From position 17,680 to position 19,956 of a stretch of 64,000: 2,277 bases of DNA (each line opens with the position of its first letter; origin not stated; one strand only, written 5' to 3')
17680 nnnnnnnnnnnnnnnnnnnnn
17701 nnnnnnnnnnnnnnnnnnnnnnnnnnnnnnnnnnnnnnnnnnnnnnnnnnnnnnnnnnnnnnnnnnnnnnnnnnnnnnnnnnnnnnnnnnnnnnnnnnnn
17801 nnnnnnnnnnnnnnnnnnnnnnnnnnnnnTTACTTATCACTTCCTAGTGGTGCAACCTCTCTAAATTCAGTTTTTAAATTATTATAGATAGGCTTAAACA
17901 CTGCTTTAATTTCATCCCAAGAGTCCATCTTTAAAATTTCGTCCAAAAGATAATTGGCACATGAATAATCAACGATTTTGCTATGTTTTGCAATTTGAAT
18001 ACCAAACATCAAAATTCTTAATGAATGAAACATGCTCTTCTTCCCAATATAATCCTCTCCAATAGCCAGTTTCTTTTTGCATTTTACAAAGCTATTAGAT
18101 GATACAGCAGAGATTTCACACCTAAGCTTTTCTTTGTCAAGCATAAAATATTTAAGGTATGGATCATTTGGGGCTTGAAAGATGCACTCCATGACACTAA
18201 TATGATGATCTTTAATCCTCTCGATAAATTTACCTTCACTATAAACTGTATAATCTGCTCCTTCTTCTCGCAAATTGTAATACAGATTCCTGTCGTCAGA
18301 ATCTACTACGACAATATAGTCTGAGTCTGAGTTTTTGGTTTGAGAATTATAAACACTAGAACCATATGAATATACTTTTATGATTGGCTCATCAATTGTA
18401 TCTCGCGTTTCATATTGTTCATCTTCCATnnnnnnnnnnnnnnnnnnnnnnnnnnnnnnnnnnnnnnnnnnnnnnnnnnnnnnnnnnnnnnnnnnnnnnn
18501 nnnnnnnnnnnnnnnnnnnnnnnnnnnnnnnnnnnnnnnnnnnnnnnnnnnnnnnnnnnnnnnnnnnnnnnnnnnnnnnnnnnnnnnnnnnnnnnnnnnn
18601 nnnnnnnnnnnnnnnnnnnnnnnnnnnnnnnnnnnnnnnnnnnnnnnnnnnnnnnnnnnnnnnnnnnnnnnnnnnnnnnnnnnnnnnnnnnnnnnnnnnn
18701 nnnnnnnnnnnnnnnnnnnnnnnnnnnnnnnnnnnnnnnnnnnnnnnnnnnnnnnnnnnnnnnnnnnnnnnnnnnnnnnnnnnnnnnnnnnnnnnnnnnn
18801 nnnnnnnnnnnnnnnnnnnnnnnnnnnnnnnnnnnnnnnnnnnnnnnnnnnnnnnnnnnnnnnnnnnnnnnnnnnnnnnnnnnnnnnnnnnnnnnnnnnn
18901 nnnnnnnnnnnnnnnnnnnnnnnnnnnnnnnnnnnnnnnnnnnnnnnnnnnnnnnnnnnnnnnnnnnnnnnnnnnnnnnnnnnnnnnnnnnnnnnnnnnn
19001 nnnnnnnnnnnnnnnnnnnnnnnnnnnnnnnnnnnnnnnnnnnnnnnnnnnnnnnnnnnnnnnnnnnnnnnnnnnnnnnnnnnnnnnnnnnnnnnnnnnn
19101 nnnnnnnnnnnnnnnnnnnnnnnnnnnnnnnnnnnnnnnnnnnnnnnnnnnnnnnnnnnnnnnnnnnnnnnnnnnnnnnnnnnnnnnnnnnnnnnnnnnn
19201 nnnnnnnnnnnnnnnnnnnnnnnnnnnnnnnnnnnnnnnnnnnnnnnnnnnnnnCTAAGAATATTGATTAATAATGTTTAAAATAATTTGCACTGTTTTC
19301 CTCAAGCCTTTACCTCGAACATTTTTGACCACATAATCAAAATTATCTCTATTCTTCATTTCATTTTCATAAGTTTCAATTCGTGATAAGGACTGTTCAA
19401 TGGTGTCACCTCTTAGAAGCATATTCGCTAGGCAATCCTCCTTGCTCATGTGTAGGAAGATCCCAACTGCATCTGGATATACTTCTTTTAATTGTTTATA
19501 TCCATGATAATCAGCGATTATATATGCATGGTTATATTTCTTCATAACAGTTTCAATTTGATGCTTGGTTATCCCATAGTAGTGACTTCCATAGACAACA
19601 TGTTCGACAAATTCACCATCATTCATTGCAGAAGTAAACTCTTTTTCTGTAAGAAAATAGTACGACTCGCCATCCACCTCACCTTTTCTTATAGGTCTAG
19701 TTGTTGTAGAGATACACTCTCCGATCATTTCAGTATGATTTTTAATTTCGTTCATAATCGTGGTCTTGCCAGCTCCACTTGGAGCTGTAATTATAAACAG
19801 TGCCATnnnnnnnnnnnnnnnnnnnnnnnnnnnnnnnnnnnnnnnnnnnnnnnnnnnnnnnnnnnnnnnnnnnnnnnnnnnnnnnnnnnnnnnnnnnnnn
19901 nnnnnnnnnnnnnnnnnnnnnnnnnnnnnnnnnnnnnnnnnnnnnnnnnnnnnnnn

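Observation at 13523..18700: Self-promoted operon pairing RNA end-healing and sealing enzymes with a minimal NTase, two proteases and a basic zinc-finger protein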

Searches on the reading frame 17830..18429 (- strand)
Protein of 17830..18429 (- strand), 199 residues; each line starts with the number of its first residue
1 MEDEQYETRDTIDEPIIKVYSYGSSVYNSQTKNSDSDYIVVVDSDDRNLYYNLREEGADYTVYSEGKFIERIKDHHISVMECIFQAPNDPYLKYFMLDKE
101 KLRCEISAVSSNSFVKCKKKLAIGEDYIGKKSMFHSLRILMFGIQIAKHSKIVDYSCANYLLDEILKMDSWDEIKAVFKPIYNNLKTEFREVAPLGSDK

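Call 3: search_protein_families(library=pfam, proteins=[window:17830-18429:-], max_evalue=0.01)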
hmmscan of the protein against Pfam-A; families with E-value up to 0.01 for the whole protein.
window:17830-18429:- (199 aa): 3 families
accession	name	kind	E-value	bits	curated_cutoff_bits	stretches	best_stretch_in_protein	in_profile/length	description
PF01909.29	NTP_transf_2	-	9e-05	23.2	21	1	15-82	13-74/93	Nucleotidyltransferase domain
PF18765.7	Polbeta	-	0.00038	21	26.9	1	15-81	12-78/93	Polymerase beta, Nucleotidyltransferase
PF22600.2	MTPAP-like_central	-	0.00043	20.8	27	1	16-110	39-124/139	Poly(A) RNA polymerase, mitochondrial-like, central palm domain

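Call 9: search_protein_families(library=ncbifam, proteins=[window:17830-18429:-], max_evalue=0.01)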
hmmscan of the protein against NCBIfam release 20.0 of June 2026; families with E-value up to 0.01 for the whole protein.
window:17830-18429:- (199 aa): 1 family
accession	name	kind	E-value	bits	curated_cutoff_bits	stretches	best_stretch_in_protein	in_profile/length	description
NF012212.1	ANT_9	subfamily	0.00066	19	340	1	9-45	14-50/249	aminoglycoside nucleotidyltransferase ANT(9)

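Call 10: search_protein_families(library=phrogs, proteins=[window:17830-18429:-], max_evalue=0.001)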
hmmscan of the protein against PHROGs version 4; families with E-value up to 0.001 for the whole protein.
window:17830-18429:- (199 aa): 1 family
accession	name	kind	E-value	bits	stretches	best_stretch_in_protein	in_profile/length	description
phrog_388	-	DNA, RNA and nucleotide metabolism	4.1e-12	46.8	1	9-114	31-148/351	nucleotidyltransferase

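Call 13: search_solved_structures(query=window:17830-18429:-, max_evalue=1, show_alignments=2)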
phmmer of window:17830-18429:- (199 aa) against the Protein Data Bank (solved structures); distinct sequences matched with E-value up to 1: 6.
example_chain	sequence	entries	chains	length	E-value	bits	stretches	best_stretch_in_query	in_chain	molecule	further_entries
3l4b_A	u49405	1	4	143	0.23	14.5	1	33-104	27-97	TrkA K+ Channel protein TM1088A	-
2g1u_A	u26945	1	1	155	0.27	14.3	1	33-104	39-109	hypothetical protein tm1088a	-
7bwf_D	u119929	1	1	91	0.44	13.6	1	15-70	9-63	Antitoxin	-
7bwf_B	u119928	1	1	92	0.45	13.6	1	15-70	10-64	Antitoxin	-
6l8f_B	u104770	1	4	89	0.46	13.6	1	16-70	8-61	Antitoxin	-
6l8e_A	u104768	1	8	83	0.61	13.1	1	16-70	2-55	YefM Antitoxin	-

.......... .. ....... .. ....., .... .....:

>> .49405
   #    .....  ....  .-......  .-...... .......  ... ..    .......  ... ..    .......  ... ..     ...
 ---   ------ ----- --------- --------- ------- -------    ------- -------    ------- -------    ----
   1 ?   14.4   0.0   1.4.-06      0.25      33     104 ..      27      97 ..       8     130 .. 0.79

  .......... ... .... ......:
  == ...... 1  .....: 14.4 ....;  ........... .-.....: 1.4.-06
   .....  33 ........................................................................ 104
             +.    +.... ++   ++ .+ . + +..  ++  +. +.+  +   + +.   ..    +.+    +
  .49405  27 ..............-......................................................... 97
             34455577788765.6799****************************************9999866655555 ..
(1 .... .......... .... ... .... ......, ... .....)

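Call 33: find_homologous_proteins(query=window:17830-18429:-, max_evalue=0.001)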
Query window:17830-18429:- (199 aa): 331 proteins with E <= 0.001 among 360 candidates; the best 120 are listed.
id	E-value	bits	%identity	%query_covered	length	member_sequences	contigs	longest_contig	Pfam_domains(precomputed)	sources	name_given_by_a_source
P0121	2.8e-122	424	97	100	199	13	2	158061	-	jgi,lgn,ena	-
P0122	1.7e-99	349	79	100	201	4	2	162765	-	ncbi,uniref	ncbi:hypothetical protein JDW21_19400 [Bacillus subtilis]|uniref:hypothetical protein n=1 Tax=Bacill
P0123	1.7e-87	310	73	97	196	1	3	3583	-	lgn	-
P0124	6.3e-87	308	71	98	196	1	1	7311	-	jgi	jgi:predicted nucleotidyltransferase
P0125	2.0e-82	294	67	100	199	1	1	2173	-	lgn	-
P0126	2.6e-82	293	67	100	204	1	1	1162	-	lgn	-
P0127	7.3e-80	285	67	98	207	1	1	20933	-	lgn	-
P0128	1.0e-79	285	67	100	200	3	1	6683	-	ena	-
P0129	3.4e-79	283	67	100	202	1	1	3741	-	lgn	-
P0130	4.6e-79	283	67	100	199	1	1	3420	-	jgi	jgi:hypothetical protein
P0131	9.2e-79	282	67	97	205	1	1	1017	-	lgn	-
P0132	1.2e-78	281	65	99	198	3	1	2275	-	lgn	-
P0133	1.9e-78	281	67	98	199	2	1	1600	-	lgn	-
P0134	2.7e-78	280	66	98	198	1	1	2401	-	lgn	-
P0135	6.1e-78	279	67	97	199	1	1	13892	PF01909.30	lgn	-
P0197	4.9e-64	234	60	96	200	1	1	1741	PF10127.16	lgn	-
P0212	5.0e-63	230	55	98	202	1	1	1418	PF10127.16,PF01909.30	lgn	-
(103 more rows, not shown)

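Call 43: predict_structure(alignment_id=A2)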
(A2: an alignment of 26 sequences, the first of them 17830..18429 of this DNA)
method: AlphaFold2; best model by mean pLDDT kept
length: 199 residues; sequences in the alignment: 26
mean_pLDDT: 93.4   pTM: 0.87
mean pLDDT of the five models: 93.4, 93.4, 92.9, 92.7, 92.6
residues with pLDDT >= 90: 169; 70-90: 21; 50-70: 4; < 50: 5
segments of 3 or more residues with pLDDT < 50: 1-5
pLDDT, mean of each block of 10 residues (from residue 1): 51 94 90 90 96 90 98 98 97 98 98 98 96 98 98 97 96 98 98 89
secondary structure, 60 per line:
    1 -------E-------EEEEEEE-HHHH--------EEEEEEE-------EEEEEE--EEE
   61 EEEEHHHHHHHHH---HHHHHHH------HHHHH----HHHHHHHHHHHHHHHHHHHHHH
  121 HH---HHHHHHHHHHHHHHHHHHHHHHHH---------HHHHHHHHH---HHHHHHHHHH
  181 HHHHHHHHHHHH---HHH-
elements in order: E16-22 H24-27 E36-42 E50-55 E58-64 H65-73 H77-83 H90-94 H99-122 H126-149 H159-167 H171-192

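Call 46: fold_search(model_id=the predicted structure, library=pdb)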
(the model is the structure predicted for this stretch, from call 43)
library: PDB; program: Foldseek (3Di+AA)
matches with E <= 10: 507; with E <= 0.001: 24
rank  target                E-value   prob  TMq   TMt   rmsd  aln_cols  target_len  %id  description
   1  9dbj_C                1.7e-05  1.00  0.55  0.51   9.2       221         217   10  Structure of Hailong HalB R164A mutant with non-hydrolyzable dATP (released 2025-05-07)
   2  9dbj_B                1.7e-05  1.00  0.50  0.48   9.4       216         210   12  Structure of Hailong HalB R164A mutant with non-hydrolyzable dATP (released 2025-05-07)
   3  9dbj_D                1.9e-05  1.00  0.50  0.47   9.5       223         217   12  Structure of Hailong HalB R164A mutant with non-hydrolyzable dATP (released 2025-05-07)
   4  9dbj_E                2.5e-05  1.00  0.55  0.51   6.1       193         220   12  Structure of Hailong HalB R164A mutant with non-hydrolyzable dATP (released 2025-05-07)
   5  9dbj_A                2.7e-05  1.00  0.49  0.45   9.8       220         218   13  Structure of Hailong HalB R164A mutant with non-hydrolyzable dATP (released 2025-05-07)
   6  9dbj_F                2.8e-05  1.00  0.53  0.50   6.3       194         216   12  Structure of Hailong HalB R164A mutant with non-hydrolyzable dATP (released 2025-05-07)
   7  9dbh_A                4.4e-05  1.00  0.51  0.48   9.0       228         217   10  Structure of Hailong HalB in complex with oligodeoxyadenylate (released 2025-05-07)
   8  9dbh_B                7.4e-05  1.00  0.49  0.46   9.4       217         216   12  Structure of Hailong HalB in complex with oligodeoxyadenylate (released 2025-05-07)
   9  9dbi_A                9.8e-05  1.00  0.51  0.46  10.1       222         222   10  Structure of Hailong HalB D21A/D23A mutant (released 2025-05-07)
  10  9dbi_C                1.1e-04  1.00  0.49  0.45  11.0       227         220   10  Structure of Hailong HalB D21A/D23A mutant (released 2025-05-07)
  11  6un8_B                1.1e-04  1.00  0.41  0.34   9.8       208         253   12  Wild type ANT bound to neomycin (released 2020-05-06)
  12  9dbi_B                1.2e-04  1.00  0.50  0.46  10.2       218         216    9  Structure of Hailong HalB D21A/D23A mutant (released 2025-05-07)
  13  6un8_A                1.4e-04  1.00  0.39  0.33   9.8       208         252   11  Wild type ANT bound to neomycin (released 2020-05-06)
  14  1kny_A                1.5e-04  1.00  0.38  0.32   9.7       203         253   12  KANAMYCIN NUCLEOTIDYLTRANSFERASE (released 1996-08-17)
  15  6nmk_A                1.8e-04  1.00  0.40  0.34   9.5       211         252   11  Binary complex structure of the T130K mutant of ANT-4'' with Neomycin (released 2020-01-15)
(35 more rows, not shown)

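Call 51: search_protein_families(library=pfam, alignment_id=A2, max_evalue=0.1)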
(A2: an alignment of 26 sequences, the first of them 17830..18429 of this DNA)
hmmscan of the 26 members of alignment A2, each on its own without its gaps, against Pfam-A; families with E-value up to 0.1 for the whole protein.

A. member 1, window:17830-18429:- (199 aa): 3 families
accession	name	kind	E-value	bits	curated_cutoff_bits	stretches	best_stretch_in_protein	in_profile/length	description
PF01909.29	NTP_transf_2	-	9e-05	23.2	21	1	15-82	13-74/93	Nucleotidyltransferase domain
PF18765.7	Polbeta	-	0.00038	21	26.9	1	15-81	12-78/93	Polymerase beta, Nucleotidyltransferase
PF22600.2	MTPAP-like_central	-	0.00043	20.8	27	1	16-110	39-124/139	Poly(A) RNA polymerase, mitochondrial-like, central palm domain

B. families by the number of members that match (of 26 scanned): 16 families
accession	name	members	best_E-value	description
PF18765.7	Polbeta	25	3.3e-06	Polymerase beta, Nucleotidyltransferase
PF01909.29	NTP_transf_2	23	2.9e-06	Nucleotidyltransferase domain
PF22600.2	MTPAP-like_central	20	0.00043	Poly(A) RNA polymerase, mitochondrial-like, central palm domain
PF10127.15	RlaP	19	7.4e-06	RNA repair pathway DNA polymerase beta family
PF02002.24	TFIIE_alpha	3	0.014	TFIIE alpha subunit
PF19191.5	HEF_HK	1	0.0063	HEF_HK domain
PF10622.14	Ehbp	1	0.0073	Energy-converting hydrogenase B subunit P (EhbP)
PF07035.17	RMC1_C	1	0.012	Regulator of MON1-CCZ1 complex, C-terminal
PF19940.4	DUF6402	1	0.018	Family of unknown function (DUF6402)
PF22386.1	PPI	1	0.034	Protease propeptides/inhibitors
PF17201.10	Cache_3-Cache_2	1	0.048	Cache 3/Cache 2 fusion domain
PF19785.4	UPF0738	1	0.051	Family of unknown function (UPF0738)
PF00668.25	Condensation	1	0.052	Condensation domain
PF15106.11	TMEM156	1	0.063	TMEM156 protein family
PF21964.2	NSF_ATPase_lid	1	0.066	NSF, AAA+ ATPase lid domain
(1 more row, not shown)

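Call 81: search_protein_families(library=padloc, proteins=[window:17830-18429:-], max_evalue=0.01)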
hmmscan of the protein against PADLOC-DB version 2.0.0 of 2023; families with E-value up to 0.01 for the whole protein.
window:17830-18429:- (199 aa): 1 family
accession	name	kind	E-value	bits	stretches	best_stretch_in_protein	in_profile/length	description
PDLC04903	PDC-S09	-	0.0044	15.3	1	10-48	20-57/108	-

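Call 89: find_encoding_contigs(protein=P0121, flank=8000, max_places=3)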
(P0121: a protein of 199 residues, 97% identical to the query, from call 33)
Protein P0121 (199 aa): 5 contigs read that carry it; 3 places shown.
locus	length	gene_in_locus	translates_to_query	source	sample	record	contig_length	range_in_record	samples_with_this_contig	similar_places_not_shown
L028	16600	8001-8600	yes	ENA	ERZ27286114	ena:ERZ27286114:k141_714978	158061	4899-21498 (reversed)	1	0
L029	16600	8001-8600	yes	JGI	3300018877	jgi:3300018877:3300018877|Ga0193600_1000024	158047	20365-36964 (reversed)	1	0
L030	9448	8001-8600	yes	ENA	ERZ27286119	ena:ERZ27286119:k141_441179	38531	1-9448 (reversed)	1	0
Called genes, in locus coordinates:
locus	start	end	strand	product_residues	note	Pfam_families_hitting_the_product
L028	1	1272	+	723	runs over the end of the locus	PF00521:DNA_topoisoIV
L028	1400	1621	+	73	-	PF00462:Glutaredoxin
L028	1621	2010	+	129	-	PF07972:Flavodoxin_NdrI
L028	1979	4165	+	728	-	PF08343:RNR_N, PF00317:Ribonuc_red_lgN, PF02867:Ribonuc_red_lgC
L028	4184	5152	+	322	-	PF00268:Ribonuc_red_sm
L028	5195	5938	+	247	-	-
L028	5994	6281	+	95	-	-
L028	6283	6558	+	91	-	-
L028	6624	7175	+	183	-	PF00625:Guanylate_kin, PF13238:AAA_18 (faint)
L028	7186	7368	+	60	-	-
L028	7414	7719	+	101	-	-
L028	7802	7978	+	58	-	-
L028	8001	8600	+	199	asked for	-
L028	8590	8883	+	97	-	-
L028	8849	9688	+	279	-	PF00082:Peptidase_S8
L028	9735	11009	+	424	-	PF21189:PHA02142 (weak), PF09414:RNA_ligase (weak)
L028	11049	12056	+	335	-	PF08433:KTI12 (weak), PF13671:AAA_33, PF01966:HD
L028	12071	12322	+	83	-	-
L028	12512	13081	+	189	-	PF00574:CLP_protease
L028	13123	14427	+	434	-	PF01068:DNA_ligase_A_M, PF09414:RNA_ligase (faint), PF14743:DNA_ligase_OB_2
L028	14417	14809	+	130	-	-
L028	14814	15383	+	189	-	-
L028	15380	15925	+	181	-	PF06908:YpsA, PF02481:DNA_processg_A (weak)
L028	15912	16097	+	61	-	-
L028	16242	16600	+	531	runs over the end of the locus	PF00239:Resolvase, PF07508:Recombinase, PF13408:Zn_ribbon_recom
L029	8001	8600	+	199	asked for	-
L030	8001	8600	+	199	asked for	-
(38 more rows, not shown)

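Call 93: search_solved_structures(query=L028:9735-11009:+, max_evalue=0.1)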
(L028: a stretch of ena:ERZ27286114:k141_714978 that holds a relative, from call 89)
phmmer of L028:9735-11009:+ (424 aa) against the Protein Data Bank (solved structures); distinct sequences matched with E-value up to 0.1: 9.
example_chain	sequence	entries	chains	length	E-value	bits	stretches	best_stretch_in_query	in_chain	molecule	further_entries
6vt5_A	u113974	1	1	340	0.026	16.7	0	36-133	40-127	RNA Ligase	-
6vt3_A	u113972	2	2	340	0.032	16.5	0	36-131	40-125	RNA Ligase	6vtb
6vt9_A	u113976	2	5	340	0.036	16.3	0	36-131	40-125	RNA ligase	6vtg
5cot_A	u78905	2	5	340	0.036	16.3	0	36-131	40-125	Naegleria gruberi RNA ligase | RNA ligase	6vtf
6vt1_A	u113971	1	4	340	0.04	16.1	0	36-131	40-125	RNA Ligase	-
6vt4_A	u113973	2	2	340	0.04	16.1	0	36-131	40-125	RNA Ligase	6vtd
5cou_A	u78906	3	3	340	0.051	15.8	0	36-130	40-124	Naegleria gruberi RNA ligase | RNA ligase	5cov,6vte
6vt0_A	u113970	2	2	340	0.051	15.8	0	36-130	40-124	RNA Ligase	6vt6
6vt8_A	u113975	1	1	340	0.081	15.1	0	36-131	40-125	RNA Ligase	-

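Call 98: fold_search(model_id=the predicted structure, library=viral)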
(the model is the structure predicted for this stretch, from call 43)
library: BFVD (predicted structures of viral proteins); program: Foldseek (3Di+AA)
matches with E <= 10: 591; with E <= 0.001: 30
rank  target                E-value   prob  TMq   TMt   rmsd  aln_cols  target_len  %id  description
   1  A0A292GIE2            7.0e-17  1.00  0.83  0.82   2.3       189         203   43  (no name in the UniProt tables at hand)
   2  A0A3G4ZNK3            8.8e-14  1.00  0.80  0.70   3.0       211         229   26  Polymerase nucleotidyl transferase domain-containing protein [Terrestrivirus sp.]
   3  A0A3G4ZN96            1.3e-12  1.00  0.75  0.21   3.7       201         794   23  Putative exonuclease [Terrestrivirus sp.]
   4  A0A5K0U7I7            6.1e-12  1.00  0.81  0.16   2.9       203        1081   23  Endonuclease V [Yasminevirus sp. GU-2018]
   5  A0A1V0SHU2            1.3e-11  1.00  0.78  0.70   3.4       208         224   24  Putative nucleotidyltransferase [Klosneuvirus KNV1]
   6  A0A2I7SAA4            1.8e-07  1.00  0.54  0.45  12.5       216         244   12  (no name in the UniProt tables at hand)
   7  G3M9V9                3.2e-07  1.00  0.68  0.29   4.7       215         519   18  Gp218 [Bacillus phage G]
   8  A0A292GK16            4.5e-07  1.00  0.67  0.48   4.5       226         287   15  (no name in the UniProt tables at hand)
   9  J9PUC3                5.0e-07  1.00  0.68  0.50   4.4       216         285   13  Nucleotidyltransferase [Bacillus phage BCD7]
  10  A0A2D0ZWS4            5.0e-07  1.00  0.56  0.66   6.7       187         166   16  Nucleotidyltransferase [Rhodococcus phage Trina]
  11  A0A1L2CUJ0            5.0e-07  1.00  0.62  0.55   5.1       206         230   19  Nucleotidyltransferase [Pectobacterium phage vB_PcaM_CBB]
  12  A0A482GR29            7.9e-07  1.00  0.55  0.48   7.7       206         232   16  (no name in the UniProt tables at hand)
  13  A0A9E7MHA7            1.4e-06  1.00  0.60  0.45   5.7       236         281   10  Uncharacterized protein [Enterococcus phage Sw5]
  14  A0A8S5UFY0            1.6e-06  1.00  0.53  0.42   5.0       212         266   15  Putative nucleotidyltransferase [Myoviridae sp. ctshb19]
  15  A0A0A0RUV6            2.2e-06  1.00  0.70  0.59   3.8       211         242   14  Nucleotidyltransferase [Bacillus phage Mater]
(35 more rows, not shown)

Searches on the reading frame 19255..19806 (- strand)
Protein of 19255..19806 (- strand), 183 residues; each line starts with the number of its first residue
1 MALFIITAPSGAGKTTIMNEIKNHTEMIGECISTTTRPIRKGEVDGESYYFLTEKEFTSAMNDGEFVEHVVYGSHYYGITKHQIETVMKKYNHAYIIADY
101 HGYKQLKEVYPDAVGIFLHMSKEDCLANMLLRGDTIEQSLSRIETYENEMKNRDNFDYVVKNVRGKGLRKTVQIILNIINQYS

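Call 60: search_protein_families(library=pfam, proteins=[window:19255-19806:-], max_evalue=0.001)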
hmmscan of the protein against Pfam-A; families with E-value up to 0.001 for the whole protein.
window:19255-19806:- (183 aa): 3 families
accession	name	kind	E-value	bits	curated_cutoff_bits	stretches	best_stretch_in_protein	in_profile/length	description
PF00625.27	Guanylate_kin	-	1.8e-30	106.5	25.2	1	3-163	4-166/182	Guanylate kinase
PF13238.12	AAA_18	-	1.6e-05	25.8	29.4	1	5-135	2-114/128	AAA domain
PF01926.29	MMR_HSR1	-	2.8e-05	24.6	21.9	0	10-50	8-49/113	50S ribosome-binding GTPase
